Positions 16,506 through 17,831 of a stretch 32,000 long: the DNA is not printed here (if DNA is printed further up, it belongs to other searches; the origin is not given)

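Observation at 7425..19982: Complete mannose-family PTS wired into an amino-sugar catabolic island in an archaeal-type genome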

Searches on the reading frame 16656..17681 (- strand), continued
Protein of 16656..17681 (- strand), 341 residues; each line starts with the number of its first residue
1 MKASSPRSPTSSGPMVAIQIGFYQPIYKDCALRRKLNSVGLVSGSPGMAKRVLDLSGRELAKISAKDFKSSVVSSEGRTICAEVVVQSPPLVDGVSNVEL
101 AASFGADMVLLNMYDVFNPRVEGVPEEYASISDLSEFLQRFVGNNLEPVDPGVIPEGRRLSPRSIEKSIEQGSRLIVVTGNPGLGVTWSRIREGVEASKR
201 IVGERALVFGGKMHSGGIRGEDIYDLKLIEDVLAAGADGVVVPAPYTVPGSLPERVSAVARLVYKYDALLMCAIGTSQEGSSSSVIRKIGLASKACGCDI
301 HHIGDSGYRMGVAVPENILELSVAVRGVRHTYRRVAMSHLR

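Call 107: search_protein_families(library=ncbifam, proteins=[L103:6055-7329:+, L103:7326-7634:+, L103:7649-7975:+, L052:5985-7343:+, L052:4618-5853:+, L078:5114-5962:+, L078:5937-6800:+, L078:4592-5083:+, L078:7110-7943:+, L103:4014-5813:-], max_evalue=1e-8)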
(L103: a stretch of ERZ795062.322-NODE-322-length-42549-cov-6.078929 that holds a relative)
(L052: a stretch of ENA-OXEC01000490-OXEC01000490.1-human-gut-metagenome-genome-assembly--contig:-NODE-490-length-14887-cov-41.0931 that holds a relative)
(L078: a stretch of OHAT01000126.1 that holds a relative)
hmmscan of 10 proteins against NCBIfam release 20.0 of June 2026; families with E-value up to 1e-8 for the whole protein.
L103:6055-7329:+ (424 aa): 5 families
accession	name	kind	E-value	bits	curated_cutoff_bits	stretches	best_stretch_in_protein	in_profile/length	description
TIGR00359.1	cello_pts_IIC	equivalog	1.9e-129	432.4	434.45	1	16-415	2-422/424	PTS cellobiose transporter subunit IIC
TIGR00410.1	lacE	subfamily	1.9e-129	432.4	236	1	16-415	2-422/424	PTS system, lactose/cellobiose family IIC component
NF007157.0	PRK09592.1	equivalog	6.2e-84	282.4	503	1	129-420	165-449/451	PTS cellobiose transporter subunit IIC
TIGR00394.1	lac_pts_IIC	equivalog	3.8e-66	224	614.4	1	17-416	3-411/412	lactose-specific PTS transporter subunit EIIC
NF007634.0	PRK10297.1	equivalog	1.1e-57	195.7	760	1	7-423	4-445/452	PTS N,N'-diacetylchitobiose transporter subunit IIC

L103:7326-7634:+ (102 aa): 3 families
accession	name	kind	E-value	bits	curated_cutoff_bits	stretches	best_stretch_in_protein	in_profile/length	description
TIGR00853.1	pts-lac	subfamily_domain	5.7e-22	78.2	110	1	2-94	46-139/140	lactose/cellobiose PTS transporter subunit IIB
NF007796.0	PRK10499.1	equivalog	5e-14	52.5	157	1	2-100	5-100/106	PTS sugar transporter subunit IIB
NF007155.0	PRK09590.1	equivalog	6e-14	52.5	101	1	2-87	3-89/104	PTS cellobiose transporter subunit IIB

L103:7649-7975:+ (108 aa): 3 families
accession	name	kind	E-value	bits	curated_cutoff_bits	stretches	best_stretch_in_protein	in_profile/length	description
TIGR00823.1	EIIA-LAC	subfamily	4.9e-35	119.7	136.95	1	2-98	2-98/99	lactose-specific PTS transporter subunit IIA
NF007768.0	PRK10454.1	equivalog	5.9e-26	90.9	148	1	2-99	16-113/116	PTS N,N'-diacetylchitobiose transporter subunit IIA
NF007156.0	PRK09591.1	equivalog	2.1e-23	82.6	144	1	6-99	9-102/105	PTS cellobiose transporter subunit IIA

L052:5985-7343:+ (452 aa): 5 families
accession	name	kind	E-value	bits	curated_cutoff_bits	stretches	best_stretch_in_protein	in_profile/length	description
TIGR00359.1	cello_pts_IIC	equivalog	3.3e-96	322.9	434.45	1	14-450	1-417/424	PTS cellobiose transporter subunit IIC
TIGR00410.1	lacE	subfamily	3.3e-96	322.9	236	1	14-450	1-417/424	PTS system, lactose/cellobiose family IIC component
NF007634.0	PRK10297.1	equivalog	1.2e-61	208.7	760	2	176-449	149-432/452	PTS N,N'-diacetylchitobiose transporter subunit IIC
NF007157.0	PRK09592.1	equivalog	7.5e-60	203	503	1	3-446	4-435/451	PTS cellobiose transporter subunit IIC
TIGR00394.1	lac_pts_IIC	equivalog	5.1e-46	157.7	614.4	1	120-446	68-401/412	lactose-specific PTS transporter subunit EIIC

L052:4618-5853:+ (411 aa): 0 families

L078:5114-5962:+ (282 aa): 4 families
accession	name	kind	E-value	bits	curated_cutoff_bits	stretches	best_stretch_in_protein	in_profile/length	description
NF040757.1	AgaW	equivalog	1.9e-23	83.2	300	1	29-275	15-246/249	PTS N-acetylgalactosamine transporter subunit IIC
NF011647.0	PRK15065.1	subfamily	6.5e-21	74.6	278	1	1-276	1-263/267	mannose/fructose/sorbose family PTS transporter subunit IIC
TIGR00822.1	EII-Sor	subfamily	4.5e-18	65.5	339.85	1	1-278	1-264/267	mannose/fructose/sorbose PTS transporter subunit IIC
NF007289.1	PRK09757.1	equivalog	4.6e-14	52.7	300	1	28-257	22-238/241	PTS galactosamine transporter subunit IIC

L078:5937-6800:+ (287 aa): 4 families
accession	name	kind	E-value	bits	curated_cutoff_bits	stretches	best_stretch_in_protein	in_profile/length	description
TIGR00828.1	EIID-AGA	subfamily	1.5e-55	188.4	292.75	1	13-280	2-270/271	mannose/fructose/sorbose PTS transporter subunit IID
NF008315.0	PRK11103.1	subfamily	2.3e-47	161.6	365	1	6-281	5-281/283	PTS mannose transporter subunit IID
NF007359.1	PRK09855.1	equivalog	2.3e-44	152.1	400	1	32-280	18-258/259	PTS galactosamine transporter subunit IID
NF040760.1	AgaE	equivalog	1.5e-33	116.3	500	1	33-280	54-291/292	PTS N-acetylgalactosamine transporter subunit IID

L078:4592-5083:+ (163 aa): 4 families
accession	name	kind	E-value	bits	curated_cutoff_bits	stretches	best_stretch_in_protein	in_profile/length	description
TIGR00854.1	pts-sorbose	subfamily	1.4e-17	64.2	163.6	1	5-146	4-143/150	mannose/fructose/sorbose PTS transporter subunit IIB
NF011670.1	PRK15088.1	equivalog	4.1e-16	58.8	400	1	1-141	163-302/323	PTS mannose transporter subunit IIAB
NF007288.1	PRK09756.1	equivalog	2.4e-11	43.8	180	1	5-147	5-146/153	PTS galactosamine transporter subunit IIB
NF008508.1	PRK11425.1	equivalog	3.2e-10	40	180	1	4-141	5-140/157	PTS N-acetylgalactosamine transporter subunit IIB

L078:7110-7943:+ (277 aa): 15 families
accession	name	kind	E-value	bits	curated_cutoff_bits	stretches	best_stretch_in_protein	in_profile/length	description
TIGR00099.1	Cof-subfamily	subfamily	2.8e-55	187.7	137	1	20-271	2-256/256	Cof-type HAD-IIB family hydrolase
NF045966.1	YcsE_rel_Pase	equivalog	4.8e-29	101.6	220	1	17-277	2-265/265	YcsE-related riboflavin metabolism phosphatase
TIGR01484.1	HAD-SF-IIB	subfamily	1e-27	97.6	41.8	1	20-244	2-221/221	HAD-IIB family hydrolase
NF008213.0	PRK10976.1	equivalog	2.8e-27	95.9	386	1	16-275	1-264/266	sugar/pyridoxal phosphate phosphatase YigL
NF007806.0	PRK10513.1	equivalog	3.9e-26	92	273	1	20-273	6-266/270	sugar-phosphatase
NF007821.0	PRK10530.1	equivalog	1.3e-25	90.2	274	1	17-273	3-269/272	pyridoxal phosphatase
NF002245.0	PRK01158.1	equivalog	5.1e-24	84.9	198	1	16-275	2-229/233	phosphoglycolate phosphatase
NF011705.0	PRK15126.1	equivalog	2.1e-23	83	336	1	18-252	3-237/272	HMP-PP phosphatase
TIGR01487.1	Pglycolate_arch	equivalog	8.9e-21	74.7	122.75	1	190-271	134-215/215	phosphoglycolate phosphatase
TIGR01482.1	SPP-subfamily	subfamily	2.9e-20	72.8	107.15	1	20-274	1-224/225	sucrose-phosphate phosphatase subfamily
TIGR01486.1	HAD-SF-IIB-MPGP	subfamily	1.9e-10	40.5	164.75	1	20-256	2-232/257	mannosyl-3-phosphoglycerate phosphatase family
NF001217.0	PRK00192.1-4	equivalog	3.3e-10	39.9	373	1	16-245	7-224/265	mannosyl-3-phosphoglycerate phosphatase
TIGR02463.1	MPGP_rel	hypoth_equivalog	4.1e-10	39.8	282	1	20-241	2-212/216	mannosyl-3-phosphoglycerate phosphatase-related protein YedP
NF001216.0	PRK00192.1-2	equivalog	5e-09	35.9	353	0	199-247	176-226/275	mannosyl-3-phosphoglycerate phosphatase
TIGR01670.1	KdsC-phosphatas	subfamily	6.4e-09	35.9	106.95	0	190-266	62-139/154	3-deoxy-D-manno-octulosonate 8-phosphate phosphatase, YrbI family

L103:4014-5813:- (599 aa): 25 families
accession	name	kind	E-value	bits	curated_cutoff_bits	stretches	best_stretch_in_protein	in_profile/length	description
NF041552.1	TF_PrdR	equivalog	8.5e-120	400.8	795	1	284-597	264-577/577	sigma-54 dependent transcriptional regulator PrdR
TIGR01817.1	nifA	equivalog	1.7e-101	340.6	528.85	1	279-538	184-441/534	nif-specific transcriptional activator NifA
TIGR02915.1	PEP_resp_reg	equivalog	2.3e-101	339.9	502.6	1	271-598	119-444/445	PEP-CTERM-box response regulator transcription factor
NF008469.0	PRK11361.1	equivalog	2.2e-95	320.1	714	1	271-598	122-456/461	acetoacetate metabolism transcriptional regulator AtoC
NF003451.0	PRK05022.1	equivalog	2.8e-95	320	476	1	276-520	175-418/512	nitric oxide reductase transcriptional regulator NorR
TIGR02329.1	propionate_PrpR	equivalog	5.3e-93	312.4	499.2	1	281-595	204-526/526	propionate catabolism operon regulatory protein PrpR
TIGR01818.1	ntrC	equivalog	2.3e-92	310.2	558.6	1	275-540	118-381/463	nitrogen regulation protein NR(I)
NF038308.1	RNA_repair_RtcR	equivalog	7.8e-92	308.8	650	1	273-544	162-440/530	RNA repair transcriptional activator RtcR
NF011953.0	PRK15424.1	equivalog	3.9e-91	306.3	703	1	277-595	204-533/538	propionate catabolism operon regulatory protein PrpR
NF050807.1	TransRegFlbDCaul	equivalog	3.7e-88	296.3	750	1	292-597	119-439/454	sigma-54-dependent transcriptional regulator FlbD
NF011958.0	PRK15429.1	equivalog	4.4e-86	290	830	1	287-598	375-686/692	formate hydrogenlyase transcriptional activator FlhA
NF041906.1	V4R_TF_MobR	exception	7.4e-85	285.5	999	1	268-596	211-544/544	phenol degradation transcriptional regulator MobR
NF041946.1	LuxO_transreg_Vib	equivalog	3.7e-84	283.1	800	1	278-543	120-383/463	quorum-sensing sigma-54 dependent transcriptional regulator LuxO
NF007689.0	PRK10365.1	equivalog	3.1e-83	280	760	1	285-594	133-440/441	sigma-54-dependent response regulator transcription factor ZraR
NF049963.1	RespRegFlgRCampy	domain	9e-80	268.6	750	1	271-598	112-429/429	fla regulon two-component system response regulator FlgR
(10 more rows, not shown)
